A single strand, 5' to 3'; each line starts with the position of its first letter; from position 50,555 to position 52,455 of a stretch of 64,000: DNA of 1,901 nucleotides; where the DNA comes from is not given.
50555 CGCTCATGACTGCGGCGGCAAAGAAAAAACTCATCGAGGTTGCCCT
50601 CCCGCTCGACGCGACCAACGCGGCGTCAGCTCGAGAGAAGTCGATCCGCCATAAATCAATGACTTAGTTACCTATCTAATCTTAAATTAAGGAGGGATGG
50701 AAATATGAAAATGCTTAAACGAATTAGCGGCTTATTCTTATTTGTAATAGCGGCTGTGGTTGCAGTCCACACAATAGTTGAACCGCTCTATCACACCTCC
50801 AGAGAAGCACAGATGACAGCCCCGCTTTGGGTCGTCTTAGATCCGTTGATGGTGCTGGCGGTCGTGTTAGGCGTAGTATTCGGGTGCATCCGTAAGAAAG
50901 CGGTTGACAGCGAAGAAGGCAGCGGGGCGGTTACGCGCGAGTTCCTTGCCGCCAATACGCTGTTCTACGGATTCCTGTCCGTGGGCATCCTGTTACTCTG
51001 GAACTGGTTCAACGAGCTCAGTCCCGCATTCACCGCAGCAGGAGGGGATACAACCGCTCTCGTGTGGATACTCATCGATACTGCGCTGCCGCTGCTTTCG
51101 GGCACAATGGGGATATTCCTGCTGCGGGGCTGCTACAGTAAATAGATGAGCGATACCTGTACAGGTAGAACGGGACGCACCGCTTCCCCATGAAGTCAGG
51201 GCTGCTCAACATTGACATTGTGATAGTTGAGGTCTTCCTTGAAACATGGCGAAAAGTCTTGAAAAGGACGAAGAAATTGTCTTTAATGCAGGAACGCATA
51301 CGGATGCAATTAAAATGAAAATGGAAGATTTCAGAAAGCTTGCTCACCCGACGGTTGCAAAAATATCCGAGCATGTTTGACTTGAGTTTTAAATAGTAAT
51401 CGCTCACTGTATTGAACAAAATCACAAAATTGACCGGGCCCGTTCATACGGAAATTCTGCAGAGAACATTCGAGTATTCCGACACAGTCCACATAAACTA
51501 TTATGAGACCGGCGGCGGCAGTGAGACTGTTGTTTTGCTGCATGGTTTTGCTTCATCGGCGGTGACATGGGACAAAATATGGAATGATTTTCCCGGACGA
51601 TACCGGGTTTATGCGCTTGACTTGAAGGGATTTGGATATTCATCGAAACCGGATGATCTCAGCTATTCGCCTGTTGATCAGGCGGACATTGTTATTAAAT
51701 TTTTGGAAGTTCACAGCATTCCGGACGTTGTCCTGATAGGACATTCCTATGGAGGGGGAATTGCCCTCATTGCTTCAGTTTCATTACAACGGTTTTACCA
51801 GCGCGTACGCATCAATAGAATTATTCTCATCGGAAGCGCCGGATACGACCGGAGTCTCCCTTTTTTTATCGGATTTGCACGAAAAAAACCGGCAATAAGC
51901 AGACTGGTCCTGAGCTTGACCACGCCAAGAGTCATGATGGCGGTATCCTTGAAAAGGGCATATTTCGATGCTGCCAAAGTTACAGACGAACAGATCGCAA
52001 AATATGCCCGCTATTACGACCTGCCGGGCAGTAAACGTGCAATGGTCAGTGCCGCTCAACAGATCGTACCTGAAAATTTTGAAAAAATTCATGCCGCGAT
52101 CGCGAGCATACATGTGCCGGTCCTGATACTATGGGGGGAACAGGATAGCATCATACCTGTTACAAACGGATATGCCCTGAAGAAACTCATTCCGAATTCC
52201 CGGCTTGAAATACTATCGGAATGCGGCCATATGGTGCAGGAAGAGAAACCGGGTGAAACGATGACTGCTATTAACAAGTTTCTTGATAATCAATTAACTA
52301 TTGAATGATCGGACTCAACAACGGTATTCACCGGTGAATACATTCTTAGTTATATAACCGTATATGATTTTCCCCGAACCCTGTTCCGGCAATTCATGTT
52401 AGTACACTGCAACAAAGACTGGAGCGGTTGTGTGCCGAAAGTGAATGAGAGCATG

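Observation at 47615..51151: G+C-richer ~2.7-kb foreign insert at the 3' end of tRNA-Ser(GCT), bracketed by diverged direct copies of the tRNA-distal flank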

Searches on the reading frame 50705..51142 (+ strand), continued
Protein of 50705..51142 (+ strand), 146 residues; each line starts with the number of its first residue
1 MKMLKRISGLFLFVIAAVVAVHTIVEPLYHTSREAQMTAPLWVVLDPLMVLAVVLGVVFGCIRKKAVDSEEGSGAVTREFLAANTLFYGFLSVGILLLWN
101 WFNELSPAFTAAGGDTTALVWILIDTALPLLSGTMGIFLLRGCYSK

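Call 75: search_dna_similar(query=L005:11054-12604:+, collection=plasmids, mode=protein, max_rows=12)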
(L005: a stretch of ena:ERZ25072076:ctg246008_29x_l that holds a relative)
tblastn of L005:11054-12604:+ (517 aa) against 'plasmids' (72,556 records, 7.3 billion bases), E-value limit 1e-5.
Records with a match: 34; places in all: 34; records where one place covers at least 80% of the query: 0.
Best place of each record, by identity: <60% 34.
By first word of the organism name: Klebsiella 12; Enterococcus 10; Escherichia 9; Bernardetia 1; Annamia 1; Serratia 1.
By predicted mobility (MOB-suite, as given by PLSDB): non-mobilizable 17; conjugative 14; mobilizable 3.
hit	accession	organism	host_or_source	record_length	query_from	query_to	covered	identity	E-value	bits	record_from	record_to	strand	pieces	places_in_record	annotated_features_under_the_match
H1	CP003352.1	Enterococcus faecium Aus0004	Homo sapiens,blood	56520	254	437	36%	26.2%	5e-10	70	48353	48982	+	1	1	hypothetical protein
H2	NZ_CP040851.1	Enterococcus faecium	chicken,young chicken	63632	254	437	36%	26.2%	5e-10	70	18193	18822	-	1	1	AAA family ATPase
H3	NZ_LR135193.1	Enterococcus faecium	-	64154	254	437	36%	26.2%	5e-10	70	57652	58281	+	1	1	AAA family ATPase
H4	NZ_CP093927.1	Enterococcus hirae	swine,water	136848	254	437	36%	26.2%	5e-10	70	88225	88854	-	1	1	AAA family ATPase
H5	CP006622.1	Enterococcus faecium Aus0085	-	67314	255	437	35%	26.3%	5e-10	70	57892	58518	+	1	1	hypothetical protein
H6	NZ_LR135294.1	Enterococcus faecium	-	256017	255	437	35%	26.3%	5e-10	70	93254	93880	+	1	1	AAA family ATPase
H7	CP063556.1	Enterococcus faecium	Homo sapiens,rectal swab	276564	255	437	35%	26.3%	5e-10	70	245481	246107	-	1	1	none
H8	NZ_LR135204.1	Enterococcus faecium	-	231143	255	437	35%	26.3%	5e-10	70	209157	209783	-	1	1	none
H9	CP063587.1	Enterococcus faecium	Homo sapiens,rectal swab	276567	255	437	35%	26.3%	6e-10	70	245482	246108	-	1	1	none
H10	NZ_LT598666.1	Enterococcus faecium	Homo sapiens,clinical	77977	255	437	35%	26.3%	7e-10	70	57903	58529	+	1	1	AAA family ATPase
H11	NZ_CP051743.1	Escherichia coli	Homo sapiens,whole organism,rectal swab ...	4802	377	501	24%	31.5%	1e-9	69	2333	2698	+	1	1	AAA family ATPase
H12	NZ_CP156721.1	Escherichia coli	Homo sapiens,drainage fluid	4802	377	501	24%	31.5%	1e-9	69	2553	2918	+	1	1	AAA family ATPase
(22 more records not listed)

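Call 76: find_related_loci(query=L005:11054-12604:+, collection=viral_contigs, flank=8000)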
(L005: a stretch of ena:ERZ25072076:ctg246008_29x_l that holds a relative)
Query L005:11054-12604:+ (517 aa) in viral_contigs; peptide patterns used: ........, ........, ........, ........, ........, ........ (x = any residue, [..] = any of these).
24 stretches matched a pattern, but none encodes a relative of the query by tblastn (E <= 1e-3).

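Call 92: search_solved_structures(query=A3, max_evalue=10, show_alignments=2)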
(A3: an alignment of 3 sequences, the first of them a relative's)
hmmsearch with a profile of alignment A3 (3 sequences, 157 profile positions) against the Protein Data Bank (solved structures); distinct sequences matched with E-value up to 10: 4.
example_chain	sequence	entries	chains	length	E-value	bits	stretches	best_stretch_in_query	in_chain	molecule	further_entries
7pzy_i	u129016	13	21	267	0.09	15.7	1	65-126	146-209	HABP4_PAI-RBP1 domain-containing protein | 60S ribosomal protein CAALFM_C304810CA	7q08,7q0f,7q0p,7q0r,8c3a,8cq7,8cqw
8gms_A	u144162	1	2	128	1.1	12.2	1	6-42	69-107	LexA repressor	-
4abx_A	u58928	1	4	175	1.8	11.5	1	76-124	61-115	DNA REPAIR PROTEIN RECN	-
3fy6_A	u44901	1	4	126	2.1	11.3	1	72-109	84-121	Integron cassette protein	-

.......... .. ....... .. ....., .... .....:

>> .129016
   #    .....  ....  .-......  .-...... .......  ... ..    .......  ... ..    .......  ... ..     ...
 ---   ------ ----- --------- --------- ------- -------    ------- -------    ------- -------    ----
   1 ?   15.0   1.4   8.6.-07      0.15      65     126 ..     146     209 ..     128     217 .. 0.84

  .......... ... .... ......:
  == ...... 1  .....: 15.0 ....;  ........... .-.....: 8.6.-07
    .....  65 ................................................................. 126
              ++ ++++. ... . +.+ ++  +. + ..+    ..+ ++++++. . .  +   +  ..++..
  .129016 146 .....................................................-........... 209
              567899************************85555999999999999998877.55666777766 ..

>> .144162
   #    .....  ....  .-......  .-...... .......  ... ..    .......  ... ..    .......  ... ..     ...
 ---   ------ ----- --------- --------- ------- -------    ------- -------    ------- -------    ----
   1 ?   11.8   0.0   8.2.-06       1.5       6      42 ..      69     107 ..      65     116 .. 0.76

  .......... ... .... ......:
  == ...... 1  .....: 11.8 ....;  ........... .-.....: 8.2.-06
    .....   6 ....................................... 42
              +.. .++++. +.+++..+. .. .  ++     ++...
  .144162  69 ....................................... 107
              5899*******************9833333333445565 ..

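Call 95: search_protein_families(library=pfam, proteins=[L016:8367-9635:-, L016:6877-8367:-, L016:11115-12119:+, L016:11903-13114:+, L017:6709-8061:-, L017:10600-11577:-, L017:12428-13780:-, L021:7630-8721:-, L021:8953-9840:-, L021:10880-12019:-], max_evalue=0.0001)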
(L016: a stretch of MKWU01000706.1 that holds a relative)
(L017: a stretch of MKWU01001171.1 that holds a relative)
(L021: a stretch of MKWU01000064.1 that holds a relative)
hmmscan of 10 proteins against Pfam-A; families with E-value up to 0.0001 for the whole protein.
L016:8367-9635:- (423 aa): 2 families
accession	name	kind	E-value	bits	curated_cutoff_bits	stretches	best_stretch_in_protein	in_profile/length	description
PF00795.27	CN_hydrolase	-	2.4e-20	73.4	23.2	1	133-375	3-247/256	Carbon-nitrogen hydrolase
PF20154.4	LNT_N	-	1.5e-09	38.7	27.1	1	5-85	83-158/159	Apolipoprotein N-acyltransferase N-terminal domain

L016:6877-8367:- (497 aa): 5 families
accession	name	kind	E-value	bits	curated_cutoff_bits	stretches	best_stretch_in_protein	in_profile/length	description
PF01593.30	Amino_oxidase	-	1.1e-42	147.3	19.8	1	45-494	1-443/443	Flavin containing amine oxidoreductase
PF13450.12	NAD_binding_8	-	1.7e-08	35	21.9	1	40-89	1-50/68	NAD(P)-binding Rossmann-like domain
PF07992.20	Pyr_redox_2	-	1.5e-06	28.3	26.1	1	31-71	136-178/291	Pyridine nucleotide-disulphide oxidoreductase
PF00890.30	FAD_binding_2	-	7.4e-06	25.8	20.4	1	38-80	2-44/414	FAD binding domain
PF01266.30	DAO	-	1.4e-05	25.2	27.9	1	38-79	2-43/353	FAD dependent oxidoreductase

L016:11115-12119:+ (335 aa): 1 family
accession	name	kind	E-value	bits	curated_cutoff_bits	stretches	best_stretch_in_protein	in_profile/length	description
PF03781.23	FGE-sulfatase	-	8.4e-60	203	23.3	1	64-331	2-255/255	Sulfatase-modifying factor enzyme 1-like domain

L016:11903-13114:+ (404 aa): 1 family
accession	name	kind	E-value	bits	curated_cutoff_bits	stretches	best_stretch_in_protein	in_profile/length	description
PF03781.23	FGE-sulfatase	-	3e-67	227.4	23.3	1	129-397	1-255/255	Sulfatase-modifying factor enzyme 1-like domain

L017:6709-8061:- (451 aa): 1 family
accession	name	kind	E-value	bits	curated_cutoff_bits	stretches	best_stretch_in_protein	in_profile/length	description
PF01425.27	Amidase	-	3.6e-97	326.7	27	1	25-432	1-445/445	Amidase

L017:10600-11577:- (326 aa): 4 families
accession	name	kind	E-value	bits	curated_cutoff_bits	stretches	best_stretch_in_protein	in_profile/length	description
PF00107.32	ADH_zinc_N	-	1.2e-23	83.9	31.8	1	152-269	2-116/129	Zinc-binding dehydrogenase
PF08240.17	ADH_N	-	6.9e-11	42.8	23.5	1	27-90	2-65/104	Alcohol dehydrogenase GroES-like domain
PF13602.12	ADH_zinc_N_2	-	1.4e-10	42.6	27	1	184-314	1-126/134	Zinc-binding dehydrogenase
PF16912.11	Glu_dehyd_C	-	4e-09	36.7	34.9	1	142-312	32-202/211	Glucose dehydrogenase C-terminus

L017:12428-13780:- (451 aa): 1 family
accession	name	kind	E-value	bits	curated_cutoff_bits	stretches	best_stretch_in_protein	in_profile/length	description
PF07995.17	GSDH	-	8.2e-47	160.5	25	1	112-417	5-301/332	Glucose / Sorbosone dehydrogenase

L021:7630-8721:- (364 aa): 2 families
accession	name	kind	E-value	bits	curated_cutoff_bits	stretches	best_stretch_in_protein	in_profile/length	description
PF00848.25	Ring_hydroxyl_A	-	8e-17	62.3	24.9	1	106-316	6-181/208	Ring hydroxylating alpha subunit (catalytic domain)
PF00355.32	Rieske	-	3.1e-15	56.3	20.3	1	2-64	22-83/88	Rieske [2Fe-2S] domain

L021:8953-9840:- (296 aa): 2 families
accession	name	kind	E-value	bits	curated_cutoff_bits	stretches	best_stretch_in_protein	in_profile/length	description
PF00903.31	Glyoxalase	-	4.8e-29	101.6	20.6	1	145-266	1-121/121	Glyoxalase/Bleomycin resistance protein/Dioxygenase superfamily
PF22632.2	BphC_D1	-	4.8e-17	61.9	27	1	7-57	1-51/51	Dihydroxybiphenyl dioxygenase BphC D1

L021:10880-12019:- (380 aa): 0 families

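Call 98: predict_structure(alignment_id=A2)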
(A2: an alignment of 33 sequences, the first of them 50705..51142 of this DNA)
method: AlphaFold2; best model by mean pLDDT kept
length: 146 residues; sequences in the alignment: 33
mean_pLDDT: 82.3   pTM: 0.78
mean pLDDT of the five models: 82.3, 62.3, 60.3, 54.6, 53.5
residues with pLDDT >= 90: 58; 70-90: 63; 50-70: 15; < 50: 10
segments of 3 or more residues with pLDDT < 50: 30-37
pLDDT, mean of each block of 10 residues (from residue 1): 89 93 69 48 84 96 83 72 94 94 81 79 91 94 58
secondary structure, 60 per line:
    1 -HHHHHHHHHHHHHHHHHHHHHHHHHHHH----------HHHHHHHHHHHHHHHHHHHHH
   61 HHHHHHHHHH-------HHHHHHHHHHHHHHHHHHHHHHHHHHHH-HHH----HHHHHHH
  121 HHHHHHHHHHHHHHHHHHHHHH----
elements in order: H2-29 H40-70 H78-105 H114-142

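Call 100: fold_search(model_id=the predicted structure, library=pdb)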
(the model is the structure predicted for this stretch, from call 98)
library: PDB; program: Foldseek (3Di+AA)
matches with E <= 10: 353; with E <= 0.001: 0
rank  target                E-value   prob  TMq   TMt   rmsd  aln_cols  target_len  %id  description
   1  8x61_D                1.2e-01  0.69  0.30  0.28  13.8       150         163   17  Cryo-EM structure of ATP-bound FtsE(E163Q)X (released 2024-05-08)
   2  8x61_C                2.7e-01  0.54  0.30  0.28  12.5       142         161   20  Cryo-EM structure of ATP-bound FtsE(E163Q)X (released 2024-05-08)
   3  7xgg_A                3.8e-01  0.57  0.35  0.33   9.9       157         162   11  Crystal structure of BCL-xL in complex with computationally designed inhibitor protein (released 2022-07-20)
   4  7xge_C                4.7e-01  0.69  0.38  0.35  10.0       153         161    9  Crystal structure of MCL-1 in complex with computationally designed inhibitor protein (released 2022-07-20)
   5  6fvq_A                5.8e-01  0.72  0.39  0.22   7.9       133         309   13  The active form of a pentameric ion channel (sTeLIC) gated by alkaline pH - R86A (released 2018-05-16)
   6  3cax                  5.8e-01  0.35  0.30  0.16   8.3       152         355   11  Crystal structure of uncharacterized protein PF0695 (released 2008-03-18)
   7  7uw9_c                6.1e-01  0.23  0.25  0.23  11.8       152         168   13  Citrus V-ATPase State 1, H in contact with subunit a (released 2022-07-06)
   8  7xge_A                6.4e-01  0.33  0.31  0.28  10.4       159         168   13  Crystal structure of MCL-1 in complex with computationally designed inhibitor protein (released 2022-07-20)
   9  1x91                  6.8e-01  0.35  0.26  0.26  14.8       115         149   10  Crystal structure of mutant form A of a pectin methylesterase inhibitor from Arabidopsis (released 2004-12-28)
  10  7xge_G                6.8e-01  0.33  0.30  0.28  10.5       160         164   12  Crystal structure of MCL-1 in complex with computationally designed inhibitor protein (released 2022-07-20)
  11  7sq6_A                7.5e-01  0.33  0.31  0.13   9.3       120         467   12  Cryo-EM structure of mouse agonist ML-SA1-bound TRPML1 channel at 2.32 Angstrom resolution (released 2022-02-02)
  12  9cui_A                9.2e-01  0.30  0.38  0.13  11.3       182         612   12  Structure of human full-length ancestral TRPV6 channel in Calmodulin-bound state (released 2024-11-13)
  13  3ze3_D                9.7e-01  0.38  0.32  0.39   7.2       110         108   14  Crystal structure of the integral membrane diacylglycerol kinase - delta7 (released 2013-05-22)
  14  6pvq_B                1.1e+00  0.51  0.49  0.18   7.0       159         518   13  Cryo-EM structure of mouse TRPV3-Y564A in intermediate state at 37 degrees Celsius (released 2019-10-23)
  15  6wlw_1                1.1e+00  0.28  0.32  0.31  11.7       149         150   13  The Vo region of human V-ATPase in state 1 (focused refinement) (released 2020-11-11)
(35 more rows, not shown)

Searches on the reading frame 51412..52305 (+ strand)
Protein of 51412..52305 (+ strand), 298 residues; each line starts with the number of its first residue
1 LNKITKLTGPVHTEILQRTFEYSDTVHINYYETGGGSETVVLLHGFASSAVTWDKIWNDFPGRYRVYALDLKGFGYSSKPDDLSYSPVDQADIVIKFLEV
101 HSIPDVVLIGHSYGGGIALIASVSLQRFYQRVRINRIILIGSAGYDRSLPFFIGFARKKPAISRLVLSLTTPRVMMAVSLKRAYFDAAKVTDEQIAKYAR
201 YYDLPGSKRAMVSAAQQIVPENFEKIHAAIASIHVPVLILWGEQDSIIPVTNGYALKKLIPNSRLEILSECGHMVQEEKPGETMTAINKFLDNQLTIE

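Call 10: search_protein_families(library=pfam, proteins=[window:51412-52305:+], max_evalue=0.01)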
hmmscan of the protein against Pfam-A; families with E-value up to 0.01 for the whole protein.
window:51412-52305:+ (298 aa): 9 families
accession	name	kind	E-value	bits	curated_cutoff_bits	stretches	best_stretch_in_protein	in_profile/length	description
PF00561.26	Abhydrolase_1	-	4.5e-31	108.8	25.8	1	39-280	2-245/245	alpha/beta hydrolase fold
PF12697.13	Abhydrolase_6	-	8.8e-26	92.3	26.3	1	40-283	1-214/217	Alpha/beta hydrolase family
PF12146.15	Hydrolase_4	-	3e-17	63.2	27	1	39-279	6-238/239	Serine aminopeptidase, S33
PF02230.22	Abhydrolase_2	-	1.4e-06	28.8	23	1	222-292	145-214/217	Phospholipase/Carboxylesterase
PF07819.20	PGAP1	-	0.00043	20.6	24.3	1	102-142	89-127/233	PGAP1-like alpha/beta domain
PF03959.19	FSH1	-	0.00068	19.8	21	1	203-276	130-202/211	Serine hydrolase (FSH1)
PF11187.14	Mbeg1-like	-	0.0015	18.5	21.1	1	104-166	84-145/224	Mbeg1-like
PF00450.28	Peptidase_S10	-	0.0067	16.3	21.9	0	182-253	283-353/420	Serine carboxypeptidase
PF01764.32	Lipase_3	-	0.0079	16.5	22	0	102-131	61-90/140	Lipase (class 3)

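Call 36: find_homologous_proteins(query=window:51412-52305:+, max_evalue=1e-60)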
Query window:51412-52305:+ (298 aa): 30 proteins with E <= 1e-60 among 2439 candidates.
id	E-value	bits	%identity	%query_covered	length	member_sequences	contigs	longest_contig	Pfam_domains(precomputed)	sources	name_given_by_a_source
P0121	4.4e-195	664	100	100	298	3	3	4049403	PF12697.14,PF00561.27,PF12146.16,PF02230.23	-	-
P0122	9.3e-160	548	82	100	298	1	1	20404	PF12697.14,PF00561.27,PF12146.16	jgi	jgi:pimeloyl-ACP methyl ester carboxylesterase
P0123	7.4e-106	371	57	96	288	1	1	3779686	PF12697.14,PF00561.27,PF12146.16,PF02230.23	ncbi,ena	-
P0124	3.0e-69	251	41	96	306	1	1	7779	PF12697.14,PF03096.21,PF00561.27,PF07819.20,PF12146.16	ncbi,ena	-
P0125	1.6e-68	249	43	92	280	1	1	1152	PF12697.14,PF00561.27,PF00975.27,PF12146.16,PF02230.23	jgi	jgi:pimeloyl-ACP methyl ester carboxylesterase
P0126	8.6e-68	247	45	92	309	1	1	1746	PF12697.14,PF00561.27,PF00975.27,PF07819.20,PF12146.16,PF02230.23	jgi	jgi:pimeloyl-ACP methyl ester carboxylesterase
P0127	3.3e-67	245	39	97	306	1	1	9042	PF12697.14,PF03096.21,PF00561.27,PF07819.20,PF12146.16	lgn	-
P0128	4.9e-67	244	43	92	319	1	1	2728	PF12697.14,PF06342.19,PF00561.27,PF07819.20,PF12146.16,PF02230.23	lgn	-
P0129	6.7e-67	244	42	92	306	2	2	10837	PF12697.14,PF00561.27,PF12146.16,PF02230.23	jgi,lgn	-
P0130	1.5e-66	242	42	92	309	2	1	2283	PF12697.14,PF00561.27,PF12146.16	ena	-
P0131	1.7e-66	242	41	97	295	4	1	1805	PF12697.14,PF00561.27,PF12146.16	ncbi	-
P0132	1.9e-66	242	43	92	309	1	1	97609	PF12697.14,PF00561.27,PF12146.16,PF02230.23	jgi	jgi:pimeloyl-ACP methyl ester carboxylesterase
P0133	3.0e-66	241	39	97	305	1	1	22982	PF12697.14,PF03096.21,PF00561.27,PF12146.16,PF02230.23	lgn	-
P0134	6.0e-66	240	42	92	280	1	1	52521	PF12697.14,PF06342.19,PF00561.27,PF12146.16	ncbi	ncbi:alpha/beta fold hydrolase [candidate division KSB1 bacterium]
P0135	6.8e-66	240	45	93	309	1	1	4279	PF12697.14,PF00561.27,PF07819.20,PF12146.16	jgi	jgi:pimeloyl-ACP methyl ester carboxylesterase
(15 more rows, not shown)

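Call 37: find_encoding_contigs(protein=P0121, flank=10000, max_places=5)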
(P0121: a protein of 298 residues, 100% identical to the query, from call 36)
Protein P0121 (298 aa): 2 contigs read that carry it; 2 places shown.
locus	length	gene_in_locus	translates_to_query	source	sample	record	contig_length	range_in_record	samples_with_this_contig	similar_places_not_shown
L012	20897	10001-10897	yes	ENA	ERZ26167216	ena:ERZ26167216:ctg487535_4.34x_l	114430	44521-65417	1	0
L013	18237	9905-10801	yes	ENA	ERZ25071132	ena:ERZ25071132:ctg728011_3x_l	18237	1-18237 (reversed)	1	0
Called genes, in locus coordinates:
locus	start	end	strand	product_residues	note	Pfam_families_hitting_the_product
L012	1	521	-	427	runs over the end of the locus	PF01555:N6_N4_Mtase, PF01844:HNH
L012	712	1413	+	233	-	PF01103:Omp85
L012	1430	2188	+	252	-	PF20260:PUA_4, PF04452:Methyltrans_RNA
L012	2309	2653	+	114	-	PF11969:DcpS_C, PF01230:HIT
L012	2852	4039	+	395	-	PF00004:AAA, PF01078:Mg_chelatase (faint), PF05496:RuvB_N, PF07728:AAA_5 (weak), PF13173:AAA_14 (weak), PF14532:Sigma54_activ_2 (faint), PF16193:AAA_assoc_2, PF12002:MgsA_C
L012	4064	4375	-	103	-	PF09723:Zn_ribbon_8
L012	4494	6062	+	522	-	PF00933:Glyco_hydro_3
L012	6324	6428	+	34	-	-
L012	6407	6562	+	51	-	-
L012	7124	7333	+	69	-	-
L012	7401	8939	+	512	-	PF13175:AAA_15, PF13304:AAA_21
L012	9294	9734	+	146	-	-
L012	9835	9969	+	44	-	-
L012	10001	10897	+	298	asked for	PF00561:Abhydrolase_1, PF02230:Abhydrolase_2 (faint), PF12146:Hydrolase_4, PF12697:Abhydrolase_6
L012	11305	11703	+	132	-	PF01323:DSBA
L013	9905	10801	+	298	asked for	PF00561:Abhydrolase_1, PF02230:Abhydrolase_2 (faint), PF12146:Hydrolase_4, PF12697:Abhydrolase_6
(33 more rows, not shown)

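Call 38: find_encoding_contigs(protein=P0122, flank=10000, max_places=3)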
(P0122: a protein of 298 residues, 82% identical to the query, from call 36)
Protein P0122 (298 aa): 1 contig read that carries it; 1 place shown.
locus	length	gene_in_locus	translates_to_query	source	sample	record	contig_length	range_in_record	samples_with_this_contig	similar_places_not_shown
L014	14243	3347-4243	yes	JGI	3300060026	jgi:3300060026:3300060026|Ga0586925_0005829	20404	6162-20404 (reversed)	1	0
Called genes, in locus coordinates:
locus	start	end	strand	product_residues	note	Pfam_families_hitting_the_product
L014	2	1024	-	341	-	?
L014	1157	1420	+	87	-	-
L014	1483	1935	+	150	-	PF02082:Rrf2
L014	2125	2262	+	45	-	-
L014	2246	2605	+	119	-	-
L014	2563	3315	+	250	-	PF04073:tRNA_edit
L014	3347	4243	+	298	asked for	PF00561:Abhydrolase_1, PF12146:Hydrolase_4, PF12697:Abhydrolase_6, PF00561:Abhydrolase_1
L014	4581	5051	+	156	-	PF01323:DSBA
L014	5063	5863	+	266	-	PF13709:DUF4159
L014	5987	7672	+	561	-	PF01979:Amidohydro_1 (faint), PF07969:Amidohydro_3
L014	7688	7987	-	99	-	-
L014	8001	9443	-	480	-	PF00158:Sigma54_activat, PF14532:Sigma54_activ_2, PF07728:AAA_5 (weak), PF25601:AAA_lid_14, PF02954:HTH_8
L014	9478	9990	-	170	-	-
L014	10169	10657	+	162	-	PF00994:MoCF_biosynth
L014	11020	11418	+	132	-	-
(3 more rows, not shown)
